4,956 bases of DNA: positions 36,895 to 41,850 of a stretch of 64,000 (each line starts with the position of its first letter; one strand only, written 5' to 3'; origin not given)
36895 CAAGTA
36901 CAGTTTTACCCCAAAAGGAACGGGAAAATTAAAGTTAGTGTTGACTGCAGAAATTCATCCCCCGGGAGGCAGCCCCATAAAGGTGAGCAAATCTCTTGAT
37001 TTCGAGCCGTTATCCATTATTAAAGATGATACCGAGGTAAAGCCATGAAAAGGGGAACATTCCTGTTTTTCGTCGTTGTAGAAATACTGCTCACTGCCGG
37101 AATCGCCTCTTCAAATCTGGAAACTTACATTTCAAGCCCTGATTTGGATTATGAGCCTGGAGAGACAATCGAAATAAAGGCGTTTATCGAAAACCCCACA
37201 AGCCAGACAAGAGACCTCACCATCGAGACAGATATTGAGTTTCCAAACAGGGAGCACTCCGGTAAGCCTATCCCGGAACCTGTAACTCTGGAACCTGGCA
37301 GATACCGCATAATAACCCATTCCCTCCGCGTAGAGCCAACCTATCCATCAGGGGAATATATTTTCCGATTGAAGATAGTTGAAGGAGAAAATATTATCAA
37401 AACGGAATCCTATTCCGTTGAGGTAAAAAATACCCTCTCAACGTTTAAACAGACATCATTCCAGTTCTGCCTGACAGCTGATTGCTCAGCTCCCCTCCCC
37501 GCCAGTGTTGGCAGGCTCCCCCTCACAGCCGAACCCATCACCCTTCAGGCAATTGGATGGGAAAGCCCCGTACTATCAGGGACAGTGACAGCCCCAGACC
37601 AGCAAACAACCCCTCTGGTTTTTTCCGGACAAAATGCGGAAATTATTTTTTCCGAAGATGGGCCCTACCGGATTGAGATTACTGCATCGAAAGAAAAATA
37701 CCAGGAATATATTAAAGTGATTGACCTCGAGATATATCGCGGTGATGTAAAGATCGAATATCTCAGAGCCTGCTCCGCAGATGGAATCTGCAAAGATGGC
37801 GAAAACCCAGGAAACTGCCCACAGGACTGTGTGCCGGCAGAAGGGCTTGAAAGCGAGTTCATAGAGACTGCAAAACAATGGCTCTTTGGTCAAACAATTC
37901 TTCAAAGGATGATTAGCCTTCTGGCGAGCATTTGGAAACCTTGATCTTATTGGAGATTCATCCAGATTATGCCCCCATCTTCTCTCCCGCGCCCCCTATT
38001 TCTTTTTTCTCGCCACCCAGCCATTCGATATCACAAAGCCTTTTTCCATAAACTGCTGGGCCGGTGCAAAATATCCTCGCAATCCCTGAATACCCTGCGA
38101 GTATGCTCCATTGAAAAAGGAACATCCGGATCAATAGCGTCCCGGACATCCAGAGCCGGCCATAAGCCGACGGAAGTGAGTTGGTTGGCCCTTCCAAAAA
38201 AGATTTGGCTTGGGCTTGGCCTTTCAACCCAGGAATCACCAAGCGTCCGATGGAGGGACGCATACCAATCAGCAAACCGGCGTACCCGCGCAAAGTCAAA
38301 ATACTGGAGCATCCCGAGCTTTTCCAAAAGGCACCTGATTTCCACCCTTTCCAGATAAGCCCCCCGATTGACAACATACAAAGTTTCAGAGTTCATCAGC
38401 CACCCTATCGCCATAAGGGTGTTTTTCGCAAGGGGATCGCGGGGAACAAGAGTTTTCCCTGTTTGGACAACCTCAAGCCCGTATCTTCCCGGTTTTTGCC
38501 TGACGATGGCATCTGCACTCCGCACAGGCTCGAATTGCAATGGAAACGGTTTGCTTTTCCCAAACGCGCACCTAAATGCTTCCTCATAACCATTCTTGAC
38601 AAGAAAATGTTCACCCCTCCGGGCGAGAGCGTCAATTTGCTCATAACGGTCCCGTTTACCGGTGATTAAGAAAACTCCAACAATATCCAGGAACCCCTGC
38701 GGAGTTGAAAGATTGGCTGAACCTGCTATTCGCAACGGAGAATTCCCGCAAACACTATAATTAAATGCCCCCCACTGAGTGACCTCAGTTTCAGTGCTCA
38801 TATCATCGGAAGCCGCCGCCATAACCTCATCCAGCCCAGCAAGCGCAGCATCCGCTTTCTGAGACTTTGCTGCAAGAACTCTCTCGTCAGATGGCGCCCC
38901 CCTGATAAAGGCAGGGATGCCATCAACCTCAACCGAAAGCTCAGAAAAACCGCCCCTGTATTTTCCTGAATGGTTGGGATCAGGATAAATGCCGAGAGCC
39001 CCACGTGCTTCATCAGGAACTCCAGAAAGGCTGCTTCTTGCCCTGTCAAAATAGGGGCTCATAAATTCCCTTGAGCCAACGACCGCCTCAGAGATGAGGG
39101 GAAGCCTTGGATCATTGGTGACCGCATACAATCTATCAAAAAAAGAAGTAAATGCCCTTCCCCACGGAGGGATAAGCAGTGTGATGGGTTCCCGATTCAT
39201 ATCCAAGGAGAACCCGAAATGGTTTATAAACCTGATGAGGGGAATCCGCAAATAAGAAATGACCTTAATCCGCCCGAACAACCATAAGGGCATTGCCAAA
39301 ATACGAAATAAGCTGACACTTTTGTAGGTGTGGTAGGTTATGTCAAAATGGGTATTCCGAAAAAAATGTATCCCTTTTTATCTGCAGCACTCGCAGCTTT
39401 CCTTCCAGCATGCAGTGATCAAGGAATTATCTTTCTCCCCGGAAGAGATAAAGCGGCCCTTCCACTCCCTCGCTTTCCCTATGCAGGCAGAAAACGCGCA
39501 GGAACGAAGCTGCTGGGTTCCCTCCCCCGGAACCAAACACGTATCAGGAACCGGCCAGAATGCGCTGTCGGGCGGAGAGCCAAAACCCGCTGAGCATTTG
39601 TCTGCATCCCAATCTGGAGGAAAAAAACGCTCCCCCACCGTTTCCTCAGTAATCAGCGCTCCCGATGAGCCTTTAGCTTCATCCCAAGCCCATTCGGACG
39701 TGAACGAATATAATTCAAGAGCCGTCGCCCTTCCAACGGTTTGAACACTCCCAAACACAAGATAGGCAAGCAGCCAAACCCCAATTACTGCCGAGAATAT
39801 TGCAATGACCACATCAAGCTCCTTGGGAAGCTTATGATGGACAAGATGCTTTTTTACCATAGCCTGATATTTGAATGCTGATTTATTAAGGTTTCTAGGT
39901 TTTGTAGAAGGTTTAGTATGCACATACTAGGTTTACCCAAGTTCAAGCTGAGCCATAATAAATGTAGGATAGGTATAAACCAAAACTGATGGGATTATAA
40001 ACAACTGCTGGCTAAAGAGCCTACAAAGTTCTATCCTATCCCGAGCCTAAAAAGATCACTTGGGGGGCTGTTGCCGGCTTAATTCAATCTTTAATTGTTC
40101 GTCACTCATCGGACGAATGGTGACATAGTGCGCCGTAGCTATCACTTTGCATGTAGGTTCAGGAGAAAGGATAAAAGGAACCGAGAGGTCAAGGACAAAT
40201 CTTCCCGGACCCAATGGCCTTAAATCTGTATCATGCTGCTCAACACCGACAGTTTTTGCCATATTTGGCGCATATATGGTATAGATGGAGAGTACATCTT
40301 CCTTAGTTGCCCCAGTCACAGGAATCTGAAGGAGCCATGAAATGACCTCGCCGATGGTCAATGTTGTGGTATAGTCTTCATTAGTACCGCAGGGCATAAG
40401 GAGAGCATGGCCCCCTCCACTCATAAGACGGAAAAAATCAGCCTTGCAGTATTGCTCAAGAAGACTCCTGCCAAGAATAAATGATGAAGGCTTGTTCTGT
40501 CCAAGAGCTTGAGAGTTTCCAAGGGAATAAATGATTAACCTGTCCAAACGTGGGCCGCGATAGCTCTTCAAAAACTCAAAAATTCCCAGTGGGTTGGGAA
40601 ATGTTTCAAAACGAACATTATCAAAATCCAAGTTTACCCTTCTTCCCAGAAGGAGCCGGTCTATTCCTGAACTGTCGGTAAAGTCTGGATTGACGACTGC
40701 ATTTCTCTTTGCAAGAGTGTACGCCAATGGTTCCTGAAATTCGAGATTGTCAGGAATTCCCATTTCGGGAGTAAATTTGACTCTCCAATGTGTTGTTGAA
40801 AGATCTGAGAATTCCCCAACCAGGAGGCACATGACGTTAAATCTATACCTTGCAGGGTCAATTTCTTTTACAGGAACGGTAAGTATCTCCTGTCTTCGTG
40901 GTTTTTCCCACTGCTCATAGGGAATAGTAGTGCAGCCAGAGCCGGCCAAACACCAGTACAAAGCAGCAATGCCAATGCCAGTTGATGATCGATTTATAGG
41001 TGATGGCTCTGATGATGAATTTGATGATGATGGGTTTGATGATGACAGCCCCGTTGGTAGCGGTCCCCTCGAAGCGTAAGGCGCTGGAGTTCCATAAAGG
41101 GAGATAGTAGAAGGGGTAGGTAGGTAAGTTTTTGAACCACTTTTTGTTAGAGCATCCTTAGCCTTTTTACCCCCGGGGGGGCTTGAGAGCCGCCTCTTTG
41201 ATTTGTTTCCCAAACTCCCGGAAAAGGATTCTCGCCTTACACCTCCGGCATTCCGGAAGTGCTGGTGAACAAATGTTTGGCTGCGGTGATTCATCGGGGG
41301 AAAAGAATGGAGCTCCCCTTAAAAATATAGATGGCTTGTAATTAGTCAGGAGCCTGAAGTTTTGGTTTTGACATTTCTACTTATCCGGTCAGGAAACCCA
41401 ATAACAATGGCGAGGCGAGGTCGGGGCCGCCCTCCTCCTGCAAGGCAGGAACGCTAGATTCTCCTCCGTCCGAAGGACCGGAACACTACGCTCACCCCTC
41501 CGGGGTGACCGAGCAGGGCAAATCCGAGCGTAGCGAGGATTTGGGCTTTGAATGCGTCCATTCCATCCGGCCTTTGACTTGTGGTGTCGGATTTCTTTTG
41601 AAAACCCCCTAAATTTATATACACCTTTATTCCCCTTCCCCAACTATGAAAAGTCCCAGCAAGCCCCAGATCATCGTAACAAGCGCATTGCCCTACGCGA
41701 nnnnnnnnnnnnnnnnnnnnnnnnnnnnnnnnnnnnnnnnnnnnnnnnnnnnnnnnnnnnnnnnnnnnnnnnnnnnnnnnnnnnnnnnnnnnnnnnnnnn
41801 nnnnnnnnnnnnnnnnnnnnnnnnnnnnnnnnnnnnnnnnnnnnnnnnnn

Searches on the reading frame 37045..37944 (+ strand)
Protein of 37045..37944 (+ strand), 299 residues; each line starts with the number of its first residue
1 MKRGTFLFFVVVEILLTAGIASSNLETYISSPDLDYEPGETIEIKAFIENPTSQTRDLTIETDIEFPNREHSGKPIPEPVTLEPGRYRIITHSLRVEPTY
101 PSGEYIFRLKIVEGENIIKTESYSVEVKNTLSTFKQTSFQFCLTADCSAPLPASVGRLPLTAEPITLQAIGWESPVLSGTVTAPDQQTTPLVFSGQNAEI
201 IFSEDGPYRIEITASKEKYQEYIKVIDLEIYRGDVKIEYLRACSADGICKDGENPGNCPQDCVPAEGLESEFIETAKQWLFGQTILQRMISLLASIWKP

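Call 13: search_protein_families(library=pfam, proteins=[window:37045-37944:+], max_evalue=0.01)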
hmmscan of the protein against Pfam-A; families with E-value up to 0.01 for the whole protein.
window:37045-37944:+ (299 aa): 0 families

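Call 66: search_protein_families(library=ncbifam, proteins=[window:37045-37944:+], max_evalue=0.01)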
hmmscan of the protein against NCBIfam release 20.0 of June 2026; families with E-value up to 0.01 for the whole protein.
window:37045-37944:+ (299 aa): 1 family
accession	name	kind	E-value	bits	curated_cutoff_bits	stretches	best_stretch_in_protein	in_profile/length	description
NF033506.0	PACE-CTERM-PROT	exception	0.00015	20.6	110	1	12-137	470-593/627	putative S-layer protein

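Call 72: search_protein_families(library=padloc, proteins=[window:37045-37944:+], max_evalue=0.01)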
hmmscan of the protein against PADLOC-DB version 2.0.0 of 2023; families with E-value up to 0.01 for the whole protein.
window:37045-37944:+ (299 aa): 0 families

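Call 85: find_encoding_contigs(protein=window:37045-37944:+, flank=10000, max_places=4)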
Protein window:37045-37944:+ (299 aa): 3 contigs read that carry it; 3 places shown.
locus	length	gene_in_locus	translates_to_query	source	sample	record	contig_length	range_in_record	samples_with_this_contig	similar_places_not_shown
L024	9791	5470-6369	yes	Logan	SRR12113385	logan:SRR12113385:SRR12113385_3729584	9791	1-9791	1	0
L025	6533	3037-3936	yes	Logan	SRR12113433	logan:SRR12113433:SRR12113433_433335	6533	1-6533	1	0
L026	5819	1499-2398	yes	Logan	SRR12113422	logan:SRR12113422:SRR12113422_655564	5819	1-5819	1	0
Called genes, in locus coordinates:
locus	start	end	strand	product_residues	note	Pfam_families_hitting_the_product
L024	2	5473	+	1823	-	?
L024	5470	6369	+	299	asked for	-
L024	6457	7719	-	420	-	-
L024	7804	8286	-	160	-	-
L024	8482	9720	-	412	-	-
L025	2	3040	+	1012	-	?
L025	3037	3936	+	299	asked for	-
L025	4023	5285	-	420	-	-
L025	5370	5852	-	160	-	-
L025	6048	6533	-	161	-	?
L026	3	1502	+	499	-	?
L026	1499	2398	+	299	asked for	-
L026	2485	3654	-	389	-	-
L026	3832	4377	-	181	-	-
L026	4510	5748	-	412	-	-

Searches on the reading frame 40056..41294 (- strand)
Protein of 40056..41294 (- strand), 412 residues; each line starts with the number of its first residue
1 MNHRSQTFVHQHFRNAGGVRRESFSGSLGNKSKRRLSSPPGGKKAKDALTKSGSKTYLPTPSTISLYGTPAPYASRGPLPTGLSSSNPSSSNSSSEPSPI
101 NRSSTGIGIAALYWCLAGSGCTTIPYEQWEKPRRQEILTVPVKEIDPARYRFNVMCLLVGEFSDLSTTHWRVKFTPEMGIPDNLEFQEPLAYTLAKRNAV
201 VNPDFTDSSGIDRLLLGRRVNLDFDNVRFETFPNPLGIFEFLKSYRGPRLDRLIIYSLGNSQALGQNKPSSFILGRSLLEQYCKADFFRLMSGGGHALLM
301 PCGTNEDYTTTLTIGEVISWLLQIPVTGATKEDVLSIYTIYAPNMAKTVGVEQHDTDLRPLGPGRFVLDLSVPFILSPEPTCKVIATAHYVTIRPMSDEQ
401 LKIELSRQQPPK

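Call 13: search_protein_families(library=pfam, proteins=[window:40056-41294:-], max_evalue=0.01)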
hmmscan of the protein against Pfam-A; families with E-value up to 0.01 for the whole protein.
window:40056-41294:- (412 aa): 0 families

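Call 66: search_protein_families(library=ncbifam, proteins=[window:40056-41294:-], max_evalue=0.01)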
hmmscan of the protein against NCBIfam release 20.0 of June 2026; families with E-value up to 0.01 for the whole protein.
window:40056-41294:- (412 aa): 0 families

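Call 72: search_protein_families(library=padloc, proteins=[window:40056-41294:-], max_evalue=0.01)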
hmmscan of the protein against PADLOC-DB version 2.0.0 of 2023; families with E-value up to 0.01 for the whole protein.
window:40056-41294:- (412 aa): 0 families

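Call 84: find_encoding_contigs(protein=window:40056-41294:-, flank=10000, max_places=4)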
Protein window:40056-41294:- (412 aa): 1 contig read that carries it; 1 place shown.
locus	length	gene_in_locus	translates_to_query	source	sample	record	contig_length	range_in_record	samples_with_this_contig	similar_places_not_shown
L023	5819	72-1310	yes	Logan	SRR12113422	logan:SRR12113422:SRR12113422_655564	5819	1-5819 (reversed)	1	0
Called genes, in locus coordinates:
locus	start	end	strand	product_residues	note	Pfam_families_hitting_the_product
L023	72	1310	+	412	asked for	-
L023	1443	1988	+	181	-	-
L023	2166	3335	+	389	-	-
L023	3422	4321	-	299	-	-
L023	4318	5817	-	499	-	?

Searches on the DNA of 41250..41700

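Call 88: search_rna_families(source=window, start=41250, end=41700, threshold=evalue, max_evalue=1)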
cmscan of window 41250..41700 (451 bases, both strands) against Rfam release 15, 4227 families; matches with E-value up to 1: 0.
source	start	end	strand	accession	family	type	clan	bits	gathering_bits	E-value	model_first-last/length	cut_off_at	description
